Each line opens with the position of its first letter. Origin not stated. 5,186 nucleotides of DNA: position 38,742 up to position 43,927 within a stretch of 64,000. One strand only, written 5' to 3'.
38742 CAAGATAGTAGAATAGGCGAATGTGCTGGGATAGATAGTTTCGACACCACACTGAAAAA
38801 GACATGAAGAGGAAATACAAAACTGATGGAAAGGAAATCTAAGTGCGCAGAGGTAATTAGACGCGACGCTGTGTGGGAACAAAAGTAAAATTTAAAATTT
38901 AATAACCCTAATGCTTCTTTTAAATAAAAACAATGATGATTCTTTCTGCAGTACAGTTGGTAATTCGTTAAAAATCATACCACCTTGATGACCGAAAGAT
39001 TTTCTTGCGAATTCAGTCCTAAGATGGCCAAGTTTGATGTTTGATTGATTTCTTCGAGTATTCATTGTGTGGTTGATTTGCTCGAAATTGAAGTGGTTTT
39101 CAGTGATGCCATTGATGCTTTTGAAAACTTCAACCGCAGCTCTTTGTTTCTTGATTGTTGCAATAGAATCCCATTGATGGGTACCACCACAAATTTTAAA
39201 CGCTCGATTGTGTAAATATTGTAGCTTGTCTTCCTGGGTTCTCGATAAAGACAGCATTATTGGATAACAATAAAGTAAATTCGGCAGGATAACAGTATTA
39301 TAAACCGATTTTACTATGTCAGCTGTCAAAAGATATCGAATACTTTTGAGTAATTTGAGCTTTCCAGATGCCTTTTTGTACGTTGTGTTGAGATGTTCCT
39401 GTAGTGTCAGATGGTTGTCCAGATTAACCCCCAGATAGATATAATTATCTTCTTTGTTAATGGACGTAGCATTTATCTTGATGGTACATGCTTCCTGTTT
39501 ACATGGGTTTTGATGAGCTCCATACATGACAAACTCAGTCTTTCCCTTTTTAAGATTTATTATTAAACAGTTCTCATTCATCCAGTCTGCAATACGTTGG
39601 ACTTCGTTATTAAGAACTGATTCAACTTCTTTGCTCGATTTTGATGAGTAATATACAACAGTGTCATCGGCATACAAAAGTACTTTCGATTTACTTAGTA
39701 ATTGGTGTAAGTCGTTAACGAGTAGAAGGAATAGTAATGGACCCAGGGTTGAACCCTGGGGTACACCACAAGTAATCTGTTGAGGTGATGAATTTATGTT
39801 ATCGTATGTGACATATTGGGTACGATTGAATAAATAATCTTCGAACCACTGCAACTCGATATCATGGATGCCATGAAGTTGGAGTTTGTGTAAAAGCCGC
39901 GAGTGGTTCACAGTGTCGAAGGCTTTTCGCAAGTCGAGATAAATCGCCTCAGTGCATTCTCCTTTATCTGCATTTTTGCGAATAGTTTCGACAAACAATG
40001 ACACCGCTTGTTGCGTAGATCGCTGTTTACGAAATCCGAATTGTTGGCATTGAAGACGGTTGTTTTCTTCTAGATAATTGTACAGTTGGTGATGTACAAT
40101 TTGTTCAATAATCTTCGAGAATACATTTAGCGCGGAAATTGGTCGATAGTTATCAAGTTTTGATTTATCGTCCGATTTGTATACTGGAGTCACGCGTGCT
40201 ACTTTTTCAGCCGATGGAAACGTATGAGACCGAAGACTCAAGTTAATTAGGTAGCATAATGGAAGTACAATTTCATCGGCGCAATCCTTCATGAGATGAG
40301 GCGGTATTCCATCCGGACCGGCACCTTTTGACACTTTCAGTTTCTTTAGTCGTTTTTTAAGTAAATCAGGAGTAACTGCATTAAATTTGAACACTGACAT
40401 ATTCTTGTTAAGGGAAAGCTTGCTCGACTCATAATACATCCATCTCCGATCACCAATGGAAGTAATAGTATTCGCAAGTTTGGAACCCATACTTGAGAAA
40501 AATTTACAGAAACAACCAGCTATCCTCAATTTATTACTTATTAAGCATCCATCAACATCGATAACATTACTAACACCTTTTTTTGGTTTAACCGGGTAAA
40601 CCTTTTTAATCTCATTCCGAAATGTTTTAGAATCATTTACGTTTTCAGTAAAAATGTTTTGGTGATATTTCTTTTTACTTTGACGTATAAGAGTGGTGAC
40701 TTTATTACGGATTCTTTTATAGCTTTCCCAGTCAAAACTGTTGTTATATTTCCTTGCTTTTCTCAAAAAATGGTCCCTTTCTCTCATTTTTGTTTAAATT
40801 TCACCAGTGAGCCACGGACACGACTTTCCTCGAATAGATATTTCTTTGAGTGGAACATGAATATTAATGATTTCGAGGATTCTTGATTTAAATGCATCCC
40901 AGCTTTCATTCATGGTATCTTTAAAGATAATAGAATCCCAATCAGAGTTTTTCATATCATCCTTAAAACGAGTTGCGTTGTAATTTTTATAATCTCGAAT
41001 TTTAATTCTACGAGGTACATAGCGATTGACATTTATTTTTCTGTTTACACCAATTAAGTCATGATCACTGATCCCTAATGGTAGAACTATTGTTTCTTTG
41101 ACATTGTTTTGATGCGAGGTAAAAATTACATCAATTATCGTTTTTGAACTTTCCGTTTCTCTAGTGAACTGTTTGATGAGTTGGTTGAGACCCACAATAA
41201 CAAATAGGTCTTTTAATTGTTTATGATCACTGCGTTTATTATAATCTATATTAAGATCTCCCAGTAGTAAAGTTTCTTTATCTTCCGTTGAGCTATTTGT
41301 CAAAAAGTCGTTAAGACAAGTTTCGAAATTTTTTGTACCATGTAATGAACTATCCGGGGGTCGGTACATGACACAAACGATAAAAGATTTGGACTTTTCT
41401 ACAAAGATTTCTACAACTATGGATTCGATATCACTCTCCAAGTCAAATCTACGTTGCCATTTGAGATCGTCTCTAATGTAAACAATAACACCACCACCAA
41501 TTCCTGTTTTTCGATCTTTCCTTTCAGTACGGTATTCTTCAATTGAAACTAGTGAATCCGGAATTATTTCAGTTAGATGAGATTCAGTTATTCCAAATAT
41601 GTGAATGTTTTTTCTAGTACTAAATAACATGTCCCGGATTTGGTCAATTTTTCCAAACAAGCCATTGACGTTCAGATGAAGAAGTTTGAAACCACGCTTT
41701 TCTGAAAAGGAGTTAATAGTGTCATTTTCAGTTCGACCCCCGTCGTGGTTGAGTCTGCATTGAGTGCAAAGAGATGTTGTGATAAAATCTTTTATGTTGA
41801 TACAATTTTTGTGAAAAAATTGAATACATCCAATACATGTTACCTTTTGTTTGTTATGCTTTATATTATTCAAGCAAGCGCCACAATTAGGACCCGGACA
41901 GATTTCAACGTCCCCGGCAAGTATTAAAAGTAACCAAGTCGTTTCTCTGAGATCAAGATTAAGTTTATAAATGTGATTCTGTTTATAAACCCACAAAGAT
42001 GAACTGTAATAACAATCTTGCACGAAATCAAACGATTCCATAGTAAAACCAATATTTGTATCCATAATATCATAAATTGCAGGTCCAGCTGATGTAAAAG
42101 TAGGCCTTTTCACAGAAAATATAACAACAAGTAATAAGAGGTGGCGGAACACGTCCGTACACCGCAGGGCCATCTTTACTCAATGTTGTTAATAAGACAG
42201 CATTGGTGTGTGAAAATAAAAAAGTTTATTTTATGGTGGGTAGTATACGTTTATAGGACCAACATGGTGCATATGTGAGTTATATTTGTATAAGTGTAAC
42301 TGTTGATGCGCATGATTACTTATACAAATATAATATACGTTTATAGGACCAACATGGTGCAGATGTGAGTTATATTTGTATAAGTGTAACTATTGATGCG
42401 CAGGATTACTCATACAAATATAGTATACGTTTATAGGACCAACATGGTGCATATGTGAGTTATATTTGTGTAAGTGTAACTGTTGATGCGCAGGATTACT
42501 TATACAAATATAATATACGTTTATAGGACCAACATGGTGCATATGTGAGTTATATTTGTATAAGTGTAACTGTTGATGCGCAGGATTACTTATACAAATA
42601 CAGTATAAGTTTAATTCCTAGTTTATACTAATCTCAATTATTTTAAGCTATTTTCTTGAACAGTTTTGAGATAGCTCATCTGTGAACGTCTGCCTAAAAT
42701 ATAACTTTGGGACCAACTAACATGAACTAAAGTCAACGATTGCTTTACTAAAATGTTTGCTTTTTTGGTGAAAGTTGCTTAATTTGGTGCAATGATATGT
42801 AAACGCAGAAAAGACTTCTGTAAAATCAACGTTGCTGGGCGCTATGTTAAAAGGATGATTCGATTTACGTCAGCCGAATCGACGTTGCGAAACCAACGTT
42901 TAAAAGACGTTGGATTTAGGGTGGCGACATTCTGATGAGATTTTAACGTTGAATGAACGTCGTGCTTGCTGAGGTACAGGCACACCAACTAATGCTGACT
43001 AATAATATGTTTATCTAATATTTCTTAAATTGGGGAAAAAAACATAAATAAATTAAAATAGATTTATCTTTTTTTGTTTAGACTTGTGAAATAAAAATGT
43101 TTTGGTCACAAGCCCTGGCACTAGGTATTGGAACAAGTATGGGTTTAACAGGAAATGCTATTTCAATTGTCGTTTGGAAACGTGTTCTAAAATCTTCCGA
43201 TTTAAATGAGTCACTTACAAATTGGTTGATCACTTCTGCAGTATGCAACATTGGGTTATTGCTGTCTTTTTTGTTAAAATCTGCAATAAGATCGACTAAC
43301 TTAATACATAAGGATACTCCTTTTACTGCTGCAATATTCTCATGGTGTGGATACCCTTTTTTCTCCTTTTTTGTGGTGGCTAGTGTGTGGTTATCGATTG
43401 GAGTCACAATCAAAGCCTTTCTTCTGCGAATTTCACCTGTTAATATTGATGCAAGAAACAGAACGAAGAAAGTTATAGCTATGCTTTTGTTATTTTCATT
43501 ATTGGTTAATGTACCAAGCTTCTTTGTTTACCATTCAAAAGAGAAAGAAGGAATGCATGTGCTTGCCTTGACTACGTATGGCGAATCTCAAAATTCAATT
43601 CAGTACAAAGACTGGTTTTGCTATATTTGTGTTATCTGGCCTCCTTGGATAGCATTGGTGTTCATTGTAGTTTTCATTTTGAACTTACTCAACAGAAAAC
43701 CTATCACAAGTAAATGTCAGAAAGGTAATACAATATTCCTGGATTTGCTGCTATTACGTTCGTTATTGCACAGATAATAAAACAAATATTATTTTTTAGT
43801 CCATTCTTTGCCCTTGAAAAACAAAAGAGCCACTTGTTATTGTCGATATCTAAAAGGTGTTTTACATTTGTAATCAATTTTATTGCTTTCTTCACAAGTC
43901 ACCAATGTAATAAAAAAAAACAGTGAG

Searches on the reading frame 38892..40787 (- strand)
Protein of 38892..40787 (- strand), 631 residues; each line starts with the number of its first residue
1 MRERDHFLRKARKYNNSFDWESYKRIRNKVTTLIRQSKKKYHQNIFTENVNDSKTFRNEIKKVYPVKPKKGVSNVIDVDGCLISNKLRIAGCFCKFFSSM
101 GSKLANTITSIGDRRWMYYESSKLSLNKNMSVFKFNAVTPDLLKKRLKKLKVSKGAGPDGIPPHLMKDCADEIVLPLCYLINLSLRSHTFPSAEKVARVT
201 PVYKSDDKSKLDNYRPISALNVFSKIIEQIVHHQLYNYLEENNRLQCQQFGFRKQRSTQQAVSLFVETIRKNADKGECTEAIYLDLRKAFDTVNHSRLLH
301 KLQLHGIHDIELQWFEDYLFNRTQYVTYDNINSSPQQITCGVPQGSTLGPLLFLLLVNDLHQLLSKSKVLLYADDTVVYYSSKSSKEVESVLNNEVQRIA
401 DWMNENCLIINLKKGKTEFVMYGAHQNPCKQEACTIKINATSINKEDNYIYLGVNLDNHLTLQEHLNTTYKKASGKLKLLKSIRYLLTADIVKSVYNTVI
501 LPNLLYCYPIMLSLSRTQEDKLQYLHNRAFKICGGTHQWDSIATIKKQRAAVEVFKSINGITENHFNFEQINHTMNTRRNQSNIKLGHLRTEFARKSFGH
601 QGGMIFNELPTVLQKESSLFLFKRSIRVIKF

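Call 30: search_protein_families(library=pfam, proteins=[window:38892-40787:-], max_evalue=0.01)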
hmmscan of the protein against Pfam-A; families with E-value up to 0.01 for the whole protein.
window:38892-40787:- (631 aa): 1 family
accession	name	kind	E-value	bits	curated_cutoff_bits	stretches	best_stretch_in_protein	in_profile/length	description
PF00078.32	RVT_1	-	1.4e-39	136.4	29.6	1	209-456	4-205/205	Reverse transcriptase (RNA-dependent DNA polymerase)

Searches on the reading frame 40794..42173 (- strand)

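Call 30: search_protein_families(library=pfam, proteins=[window:40794-42173:-], max_evalue=0.01)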
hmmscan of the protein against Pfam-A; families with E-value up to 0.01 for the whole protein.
window:40794-42173:- (459 aa): 2 families
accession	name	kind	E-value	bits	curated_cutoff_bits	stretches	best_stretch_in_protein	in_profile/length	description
PF14529.12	Exo_endo_phos_2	-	1.1e-08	35.4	27.4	1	266-374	3-116/117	Endonuclease-reverse transcriptase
PF03372.29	Exo_endo_phos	-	8.4e-07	29.4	24.5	1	167-371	3-225/225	Endonuclease/Exonuclease/phosphatase family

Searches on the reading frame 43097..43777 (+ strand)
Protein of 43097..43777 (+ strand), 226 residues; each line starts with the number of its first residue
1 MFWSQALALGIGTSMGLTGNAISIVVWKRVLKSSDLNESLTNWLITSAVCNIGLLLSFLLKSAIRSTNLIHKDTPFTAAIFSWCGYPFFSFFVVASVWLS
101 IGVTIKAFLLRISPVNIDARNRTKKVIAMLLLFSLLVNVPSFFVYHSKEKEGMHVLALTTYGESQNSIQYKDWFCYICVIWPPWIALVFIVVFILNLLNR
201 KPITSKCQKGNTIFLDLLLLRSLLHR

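Call 30: search_protein_families(library=pfam, proteins=[window:43097-43777:+], max_evalue=0.01)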
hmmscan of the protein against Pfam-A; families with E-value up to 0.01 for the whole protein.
window:43097-43777:+ (226 aa): 1 family
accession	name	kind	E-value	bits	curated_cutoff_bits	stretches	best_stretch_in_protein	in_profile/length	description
PF05296.19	TAS2R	-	0.0085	15.7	22.2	0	15-195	19-199/303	Taste receptor protein (TAS2R)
